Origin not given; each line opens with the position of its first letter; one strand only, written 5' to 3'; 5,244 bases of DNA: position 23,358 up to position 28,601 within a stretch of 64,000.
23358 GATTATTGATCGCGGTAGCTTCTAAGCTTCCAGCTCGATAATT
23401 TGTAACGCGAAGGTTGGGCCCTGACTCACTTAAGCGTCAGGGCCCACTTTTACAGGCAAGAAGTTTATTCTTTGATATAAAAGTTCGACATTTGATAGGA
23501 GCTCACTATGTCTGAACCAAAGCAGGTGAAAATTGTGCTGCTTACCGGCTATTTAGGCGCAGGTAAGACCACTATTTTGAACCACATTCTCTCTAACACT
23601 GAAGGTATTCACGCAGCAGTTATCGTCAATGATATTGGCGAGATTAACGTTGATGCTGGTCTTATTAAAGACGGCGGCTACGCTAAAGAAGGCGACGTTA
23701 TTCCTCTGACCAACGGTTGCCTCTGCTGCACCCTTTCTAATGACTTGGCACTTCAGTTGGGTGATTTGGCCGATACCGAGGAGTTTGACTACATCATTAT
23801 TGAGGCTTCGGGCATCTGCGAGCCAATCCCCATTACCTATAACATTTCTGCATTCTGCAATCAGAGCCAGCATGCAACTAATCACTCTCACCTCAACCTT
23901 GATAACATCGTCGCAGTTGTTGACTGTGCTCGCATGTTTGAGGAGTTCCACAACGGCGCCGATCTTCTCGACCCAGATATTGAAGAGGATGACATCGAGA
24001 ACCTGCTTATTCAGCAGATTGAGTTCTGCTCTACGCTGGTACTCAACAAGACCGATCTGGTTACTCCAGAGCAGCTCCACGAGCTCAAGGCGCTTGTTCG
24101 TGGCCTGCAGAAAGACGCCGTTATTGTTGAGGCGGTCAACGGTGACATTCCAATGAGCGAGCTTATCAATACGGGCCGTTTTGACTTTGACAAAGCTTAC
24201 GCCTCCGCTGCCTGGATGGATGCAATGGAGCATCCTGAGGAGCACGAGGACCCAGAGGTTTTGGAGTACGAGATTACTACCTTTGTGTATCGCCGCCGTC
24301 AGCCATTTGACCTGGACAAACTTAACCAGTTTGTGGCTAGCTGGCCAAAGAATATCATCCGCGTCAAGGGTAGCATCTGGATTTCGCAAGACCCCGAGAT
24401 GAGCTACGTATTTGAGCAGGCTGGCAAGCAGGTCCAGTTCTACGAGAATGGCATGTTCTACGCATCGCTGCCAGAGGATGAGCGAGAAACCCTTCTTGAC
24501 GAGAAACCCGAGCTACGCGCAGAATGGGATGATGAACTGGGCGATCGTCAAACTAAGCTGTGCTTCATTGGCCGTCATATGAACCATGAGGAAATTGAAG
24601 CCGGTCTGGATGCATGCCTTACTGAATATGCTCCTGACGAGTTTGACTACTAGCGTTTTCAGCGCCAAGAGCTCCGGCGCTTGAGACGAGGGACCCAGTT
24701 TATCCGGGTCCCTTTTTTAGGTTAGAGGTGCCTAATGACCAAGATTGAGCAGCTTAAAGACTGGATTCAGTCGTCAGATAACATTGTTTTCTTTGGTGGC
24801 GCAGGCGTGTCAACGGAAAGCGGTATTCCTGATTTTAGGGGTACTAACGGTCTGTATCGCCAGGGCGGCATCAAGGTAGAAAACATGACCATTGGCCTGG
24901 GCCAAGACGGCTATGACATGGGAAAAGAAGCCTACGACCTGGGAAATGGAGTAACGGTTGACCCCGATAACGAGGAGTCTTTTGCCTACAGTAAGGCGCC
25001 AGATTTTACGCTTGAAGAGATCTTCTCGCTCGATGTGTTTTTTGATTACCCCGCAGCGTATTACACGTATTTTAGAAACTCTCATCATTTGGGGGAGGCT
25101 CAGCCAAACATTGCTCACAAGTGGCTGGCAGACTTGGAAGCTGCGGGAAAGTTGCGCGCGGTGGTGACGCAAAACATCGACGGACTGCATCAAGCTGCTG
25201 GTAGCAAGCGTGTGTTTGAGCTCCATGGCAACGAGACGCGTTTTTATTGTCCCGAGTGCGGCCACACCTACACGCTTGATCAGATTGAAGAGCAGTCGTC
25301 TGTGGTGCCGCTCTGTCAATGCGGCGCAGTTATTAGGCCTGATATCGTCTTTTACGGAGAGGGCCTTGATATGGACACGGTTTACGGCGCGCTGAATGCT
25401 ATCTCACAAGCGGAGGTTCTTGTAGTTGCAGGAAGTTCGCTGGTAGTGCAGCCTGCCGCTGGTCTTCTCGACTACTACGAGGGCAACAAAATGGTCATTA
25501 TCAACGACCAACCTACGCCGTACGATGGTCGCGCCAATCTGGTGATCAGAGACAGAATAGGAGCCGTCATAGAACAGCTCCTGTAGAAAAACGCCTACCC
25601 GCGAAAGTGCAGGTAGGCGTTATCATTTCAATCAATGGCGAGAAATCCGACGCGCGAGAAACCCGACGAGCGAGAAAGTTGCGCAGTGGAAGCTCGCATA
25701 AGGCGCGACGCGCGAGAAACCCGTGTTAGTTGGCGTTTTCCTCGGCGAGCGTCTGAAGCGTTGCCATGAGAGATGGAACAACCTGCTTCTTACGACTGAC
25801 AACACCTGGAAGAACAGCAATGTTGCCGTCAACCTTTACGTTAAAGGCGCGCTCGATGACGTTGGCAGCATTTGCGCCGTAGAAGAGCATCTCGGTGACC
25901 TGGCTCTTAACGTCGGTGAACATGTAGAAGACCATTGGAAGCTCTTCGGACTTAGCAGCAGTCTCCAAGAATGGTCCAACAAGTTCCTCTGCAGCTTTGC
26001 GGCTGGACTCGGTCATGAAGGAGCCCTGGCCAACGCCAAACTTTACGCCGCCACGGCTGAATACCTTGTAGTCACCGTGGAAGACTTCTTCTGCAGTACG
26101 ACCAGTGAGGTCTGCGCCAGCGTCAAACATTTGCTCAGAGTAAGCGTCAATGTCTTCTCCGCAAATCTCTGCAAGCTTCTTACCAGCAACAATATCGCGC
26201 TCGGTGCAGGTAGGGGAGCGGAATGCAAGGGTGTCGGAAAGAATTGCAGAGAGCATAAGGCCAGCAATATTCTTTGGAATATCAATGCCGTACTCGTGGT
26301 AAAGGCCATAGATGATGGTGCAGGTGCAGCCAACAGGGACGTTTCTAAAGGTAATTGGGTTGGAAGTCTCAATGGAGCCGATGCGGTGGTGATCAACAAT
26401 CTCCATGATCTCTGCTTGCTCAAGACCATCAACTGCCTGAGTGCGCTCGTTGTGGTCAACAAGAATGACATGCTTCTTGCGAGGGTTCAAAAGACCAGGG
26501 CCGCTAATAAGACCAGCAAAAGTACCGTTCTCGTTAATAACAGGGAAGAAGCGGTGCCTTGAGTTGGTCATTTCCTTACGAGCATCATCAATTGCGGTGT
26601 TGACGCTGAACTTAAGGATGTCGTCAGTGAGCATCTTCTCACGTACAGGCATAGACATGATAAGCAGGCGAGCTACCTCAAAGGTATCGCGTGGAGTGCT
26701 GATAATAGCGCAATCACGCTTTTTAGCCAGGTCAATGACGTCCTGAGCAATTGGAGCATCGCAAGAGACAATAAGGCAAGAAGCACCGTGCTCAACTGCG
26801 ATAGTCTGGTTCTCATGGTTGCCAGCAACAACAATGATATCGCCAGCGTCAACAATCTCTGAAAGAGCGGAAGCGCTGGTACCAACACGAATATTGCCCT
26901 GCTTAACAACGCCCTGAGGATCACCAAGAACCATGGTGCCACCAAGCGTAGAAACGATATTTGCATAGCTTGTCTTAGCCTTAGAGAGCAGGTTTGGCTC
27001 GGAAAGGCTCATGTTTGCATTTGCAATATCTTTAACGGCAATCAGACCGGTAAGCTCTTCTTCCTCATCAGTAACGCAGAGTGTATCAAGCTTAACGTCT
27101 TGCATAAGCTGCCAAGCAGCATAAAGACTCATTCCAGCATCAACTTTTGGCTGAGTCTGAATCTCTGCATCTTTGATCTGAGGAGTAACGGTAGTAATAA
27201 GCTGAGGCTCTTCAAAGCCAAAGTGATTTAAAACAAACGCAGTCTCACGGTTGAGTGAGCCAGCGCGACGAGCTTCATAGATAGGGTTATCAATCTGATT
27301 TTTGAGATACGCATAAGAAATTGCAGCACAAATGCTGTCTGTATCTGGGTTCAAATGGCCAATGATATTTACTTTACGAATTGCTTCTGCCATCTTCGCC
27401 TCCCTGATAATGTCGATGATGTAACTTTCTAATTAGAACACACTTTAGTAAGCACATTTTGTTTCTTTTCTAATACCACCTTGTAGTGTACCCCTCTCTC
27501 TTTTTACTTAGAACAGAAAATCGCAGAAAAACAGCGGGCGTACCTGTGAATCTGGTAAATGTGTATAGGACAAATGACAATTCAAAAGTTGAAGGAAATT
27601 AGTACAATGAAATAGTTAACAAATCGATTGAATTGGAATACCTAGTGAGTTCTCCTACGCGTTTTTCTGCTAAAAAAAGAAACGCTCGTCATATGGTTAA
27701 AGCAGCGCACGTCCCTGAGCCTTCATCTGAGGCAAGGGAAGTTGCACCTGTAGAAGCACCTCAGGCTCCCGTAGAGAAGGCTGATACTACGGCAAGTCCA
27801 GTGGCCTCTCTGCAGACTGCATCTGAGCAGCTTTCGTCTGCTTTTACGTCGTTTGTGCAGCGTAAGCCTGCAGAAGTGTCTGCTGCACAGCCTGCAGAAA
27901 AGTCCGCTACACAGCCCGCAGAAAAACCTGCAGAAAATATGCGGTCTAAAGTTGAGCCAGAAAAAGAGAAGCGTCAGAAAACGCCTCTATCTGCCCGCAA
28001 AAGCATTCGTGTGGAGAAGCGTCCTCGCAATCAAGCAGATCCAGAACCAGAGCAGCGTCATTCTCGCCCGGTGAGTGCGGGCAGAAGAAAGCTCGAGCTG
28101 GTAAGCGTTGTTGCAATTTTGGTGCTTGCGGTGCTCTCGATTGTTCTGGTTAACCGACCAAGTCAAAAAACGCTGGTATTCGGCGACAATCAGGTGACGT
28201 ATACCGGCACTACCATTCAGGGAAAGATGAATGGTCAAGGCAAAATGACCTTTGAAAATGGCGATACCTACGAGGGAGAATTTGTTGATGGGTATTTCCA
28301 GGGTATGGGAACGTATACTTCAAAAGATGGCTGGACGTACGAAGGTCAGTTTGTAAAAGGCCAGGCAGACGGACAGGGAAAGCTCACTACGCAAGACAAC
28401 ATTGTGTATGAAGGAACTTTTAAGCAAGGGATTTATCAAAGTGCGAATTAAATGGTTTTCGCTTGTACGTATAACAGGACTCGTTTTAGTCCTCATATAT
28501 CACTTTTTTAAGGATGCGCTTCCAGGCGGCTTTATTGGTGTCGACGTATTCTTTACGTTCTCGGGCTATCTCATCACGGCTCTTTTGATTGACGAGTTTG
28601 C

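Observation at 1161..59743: Hyper-abundant, sense-oriented 11/12-mer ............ spread through genes and spacers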

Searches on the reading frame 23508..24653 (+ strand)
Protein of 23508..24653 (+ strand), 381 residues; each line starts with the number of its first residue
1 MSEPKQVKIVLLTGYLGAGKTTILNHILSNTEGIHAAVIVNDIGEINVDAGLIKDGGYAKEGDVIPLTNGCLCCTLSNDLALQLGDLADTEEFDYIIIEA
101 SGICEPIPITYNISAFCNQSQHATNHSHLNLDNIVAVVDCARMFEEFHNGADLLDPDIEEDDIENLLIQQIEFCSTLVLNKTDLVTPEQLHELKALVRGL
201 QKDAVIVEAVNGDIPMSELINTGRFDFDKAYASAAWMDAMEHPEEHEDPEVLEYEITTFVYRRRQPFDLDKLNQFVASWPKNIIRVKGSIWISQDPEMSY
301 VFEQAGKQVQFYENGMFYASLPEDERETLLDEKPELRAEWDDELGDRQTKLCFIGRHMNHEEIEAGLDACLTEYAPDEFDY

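Call 10: search_protein_families(library=pfam, proteins=[window:23508-24653:+])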
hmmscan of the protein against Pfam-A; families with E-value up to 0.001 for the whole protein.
window:23508-24653:+ (381 aa): 3 families
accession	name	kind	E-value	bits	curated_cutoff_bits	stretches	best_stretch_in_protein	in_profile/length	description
PF02492.25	cobW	-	3.7e-46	157.4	20.7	1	9-207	2-179/180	CobW/HypB/UreG, nucleotide-binding domain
PF07683.19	CobW_C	-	2.3e-23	82.3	22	1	256-371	1-94/94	Cobalamin synthesis protein cobW C-terminal domain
PF03193.22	RsgA_GTPase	-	5.2e-05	23.6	30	0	8-32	107-131/174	RsgA GTPase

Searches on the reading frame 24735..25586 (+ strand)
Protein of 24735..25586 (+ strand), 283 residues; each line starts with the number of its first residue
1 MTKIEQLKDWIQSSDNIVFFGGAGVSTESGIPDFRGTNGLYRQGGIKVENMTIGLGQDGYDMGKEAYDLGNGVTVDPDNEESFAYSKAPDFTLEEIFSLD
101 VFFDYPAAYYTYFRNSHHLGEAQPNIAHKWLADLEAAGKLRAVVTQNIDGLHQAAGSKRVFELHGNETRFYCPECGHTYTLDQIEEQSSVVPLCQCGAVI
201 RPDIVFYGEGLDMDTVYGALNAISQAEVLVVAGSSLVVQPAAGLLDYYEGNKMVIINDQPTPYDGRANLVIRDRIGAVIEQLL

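Call 50: search_protein_families(library=pfam, proteins=[window:24735-25586:+], max_evalue=0.00001)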
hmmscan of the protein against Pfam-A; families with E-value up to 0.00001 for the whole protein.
window:24735-25586:+ (283 aa): 1 family
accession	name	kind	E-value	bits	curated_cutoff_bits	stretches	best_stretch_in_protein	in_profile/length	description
PF02146.23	SIR2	-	7.4e-49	166.6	24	2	93-240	32-180/180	Sir2 family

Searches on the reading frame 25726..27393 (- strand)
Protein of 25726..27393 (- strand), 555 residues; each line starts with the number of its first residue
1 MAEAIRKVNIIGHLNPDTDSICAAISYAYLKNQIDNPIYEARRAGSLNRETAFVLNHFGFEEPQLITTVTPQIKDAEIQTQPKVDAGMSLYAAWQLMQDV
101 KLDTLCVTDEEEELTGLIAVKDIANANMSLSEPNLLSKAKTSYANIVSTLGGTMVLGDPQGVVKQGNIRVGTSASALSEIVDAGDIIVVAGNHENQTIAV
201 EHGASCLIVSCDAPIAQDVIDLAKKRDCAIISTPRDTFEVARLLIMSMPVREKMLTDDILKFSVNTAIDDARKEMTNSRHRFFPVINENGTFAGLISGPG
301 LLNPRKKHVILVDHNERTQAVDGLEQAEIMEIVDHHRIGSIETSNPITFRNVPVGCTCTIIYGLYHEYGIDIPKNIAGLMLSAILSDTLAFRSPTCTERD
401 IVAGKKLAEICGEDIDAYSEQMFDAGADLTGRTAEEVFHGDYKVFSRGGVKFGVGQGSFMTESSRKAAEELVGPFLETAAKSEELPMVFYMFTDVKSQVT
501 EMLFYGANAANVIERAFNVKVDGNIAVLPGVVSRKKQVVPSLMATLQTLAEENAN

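Call 50: search_protein_families(library=pfam, proteins=[window:25726-27393:-], max_evalue=0.00001)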
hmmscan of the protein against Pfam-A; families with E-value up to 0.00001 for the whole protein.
window:25726-27393:- (555 aa): 4 families
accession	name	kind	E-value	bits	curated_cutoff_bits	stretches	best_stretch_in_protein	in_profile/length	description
PF02833.19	DHHA2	-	9.9e-29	100.7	27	1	420-544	1-125/126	DHHA2 domain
PF01368.27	DHH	-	5.4e-24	85.3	28.1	1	7-384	1-125/125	DHH family, N-terminal domain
PF07085.17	DRTGG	-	2.5e-14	53.4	25.2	1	145-244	1-102/105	DRTGG domain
PF00571.33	CBS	-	1.1e-12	48.5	24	0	254-297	4-47/57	CBS domain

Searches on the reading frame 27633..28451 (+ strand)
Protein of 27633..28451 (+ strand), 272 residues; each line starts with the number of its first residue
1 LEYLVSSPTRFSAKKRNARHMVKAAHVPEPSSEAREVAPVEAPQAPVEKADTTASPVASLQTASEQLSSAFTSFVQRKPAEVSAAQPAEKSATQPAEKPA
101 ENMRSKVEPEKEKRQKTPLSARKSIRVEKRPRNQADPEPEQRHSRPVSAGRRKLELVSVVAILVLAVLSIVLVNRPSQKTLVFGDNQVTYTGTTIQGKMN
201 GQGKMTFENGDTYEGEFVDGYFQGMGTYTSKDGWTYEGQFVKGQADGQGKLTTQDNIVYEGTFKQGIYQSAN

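Call 50: search_protein_families(library=pfam, proteins=[window:27633-28451:+], max_evalue=0.00001)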
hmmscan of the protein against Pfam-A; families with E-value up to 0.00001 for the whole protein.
window:27633-28451:+ (272 aa): 1 family
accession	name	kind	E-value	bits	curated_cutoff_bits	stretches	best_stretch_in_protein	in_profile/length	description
PF02493.26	MORN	-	1.8e-15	56.2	22.5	0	213-234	1-22/23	MORN repeat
